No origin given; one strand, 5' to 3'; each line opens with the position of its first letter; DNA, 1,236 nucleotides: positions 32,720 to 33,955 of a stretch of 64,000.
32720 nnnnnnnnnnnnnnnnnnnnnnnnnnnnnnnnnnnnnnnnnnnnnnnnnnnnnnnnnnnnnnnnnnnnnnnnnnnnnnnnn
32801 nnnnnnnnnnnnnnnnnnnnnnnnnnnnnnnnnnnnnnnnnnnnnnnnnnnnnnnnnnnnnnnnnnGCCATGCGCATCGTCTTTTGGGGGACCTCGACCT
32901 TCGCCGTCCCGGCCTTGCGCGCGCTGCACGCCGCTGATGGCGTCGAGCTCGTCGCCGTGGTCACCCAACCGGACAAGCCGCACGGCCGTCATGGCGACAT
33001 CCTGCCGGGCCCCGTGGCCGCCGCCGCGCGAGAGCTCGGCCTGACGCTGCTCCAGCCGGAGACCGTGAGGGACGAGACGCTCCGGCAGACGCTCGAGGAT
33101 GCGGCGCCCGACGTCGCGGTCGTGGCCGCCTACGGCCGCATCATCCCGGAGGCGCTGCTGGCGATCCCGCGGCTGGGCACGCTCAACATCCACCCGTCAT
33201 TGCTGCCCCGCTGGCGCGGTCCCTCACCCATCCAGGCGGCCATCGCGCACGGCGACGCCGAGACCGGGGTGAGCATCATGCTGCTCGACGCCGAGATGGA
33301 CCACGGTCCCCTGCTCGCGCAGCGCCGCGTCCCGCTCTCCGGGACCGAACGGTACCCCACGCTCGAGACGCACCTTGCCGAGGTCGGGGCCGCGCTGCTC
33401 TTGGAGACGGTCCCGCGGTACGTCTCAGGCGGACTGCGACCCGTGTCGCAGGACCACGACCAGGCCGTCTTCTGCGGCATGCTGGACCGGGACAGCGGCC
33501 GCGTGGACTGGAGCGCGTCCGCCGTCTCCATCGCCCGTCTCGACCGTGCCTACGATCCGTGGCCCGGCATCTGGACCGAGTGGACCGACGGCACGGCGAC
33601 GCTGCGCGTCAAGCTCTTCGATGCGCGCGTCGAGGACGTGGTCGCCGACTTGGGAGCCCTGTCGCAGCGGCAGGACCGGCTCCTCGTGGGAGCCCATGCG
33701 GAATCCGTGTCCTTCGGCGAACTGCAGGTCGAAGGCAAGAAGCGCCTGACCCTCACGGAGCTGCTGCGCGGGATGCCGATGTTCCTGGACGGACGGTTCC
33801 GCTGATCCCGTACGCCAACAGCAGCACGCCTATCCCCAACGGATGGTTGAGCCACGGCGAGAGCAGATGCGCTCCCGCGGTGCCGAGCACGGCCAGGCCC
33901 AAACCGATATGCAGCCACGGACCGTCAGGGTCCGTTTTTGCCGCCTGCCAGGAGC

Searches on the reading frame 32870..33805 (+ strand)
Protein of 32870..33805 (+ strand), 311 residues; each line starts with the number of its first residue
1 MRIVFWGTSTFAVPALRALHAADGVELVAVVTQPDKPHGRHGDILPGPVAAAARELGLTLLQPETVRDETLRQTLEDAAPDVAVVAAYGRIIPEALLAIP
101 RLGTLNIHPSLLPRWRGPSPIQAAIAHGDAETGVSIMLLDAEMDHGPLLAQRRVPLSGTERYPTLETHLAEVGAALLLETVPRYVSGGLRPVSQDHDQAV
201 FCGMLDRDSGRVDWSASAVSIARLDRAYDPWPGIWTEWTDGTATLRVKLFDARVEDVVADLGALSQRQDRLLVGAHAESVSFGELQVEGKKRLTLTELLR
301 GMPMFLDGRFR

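Call 50: search_protein_families(library=pfam, proteins=[window:32870-33805:+], max_evalue=0.00001)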
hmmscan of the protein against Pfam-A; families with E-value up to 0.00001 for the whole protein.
window:32870-33805:+ (311 aa): 2 families
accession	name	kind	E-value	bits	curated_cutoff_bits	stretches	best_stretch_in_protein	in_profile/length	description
PF00551.24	Formyl_trans_N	-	8.8e-43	146.6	26.1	1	1-180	1-180/181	Formyl transferase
PF02911.23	Formyl_trans_C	-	2.3e-15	57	21.1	1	206-302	3-99/100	Formyl transferase, C-terminal domain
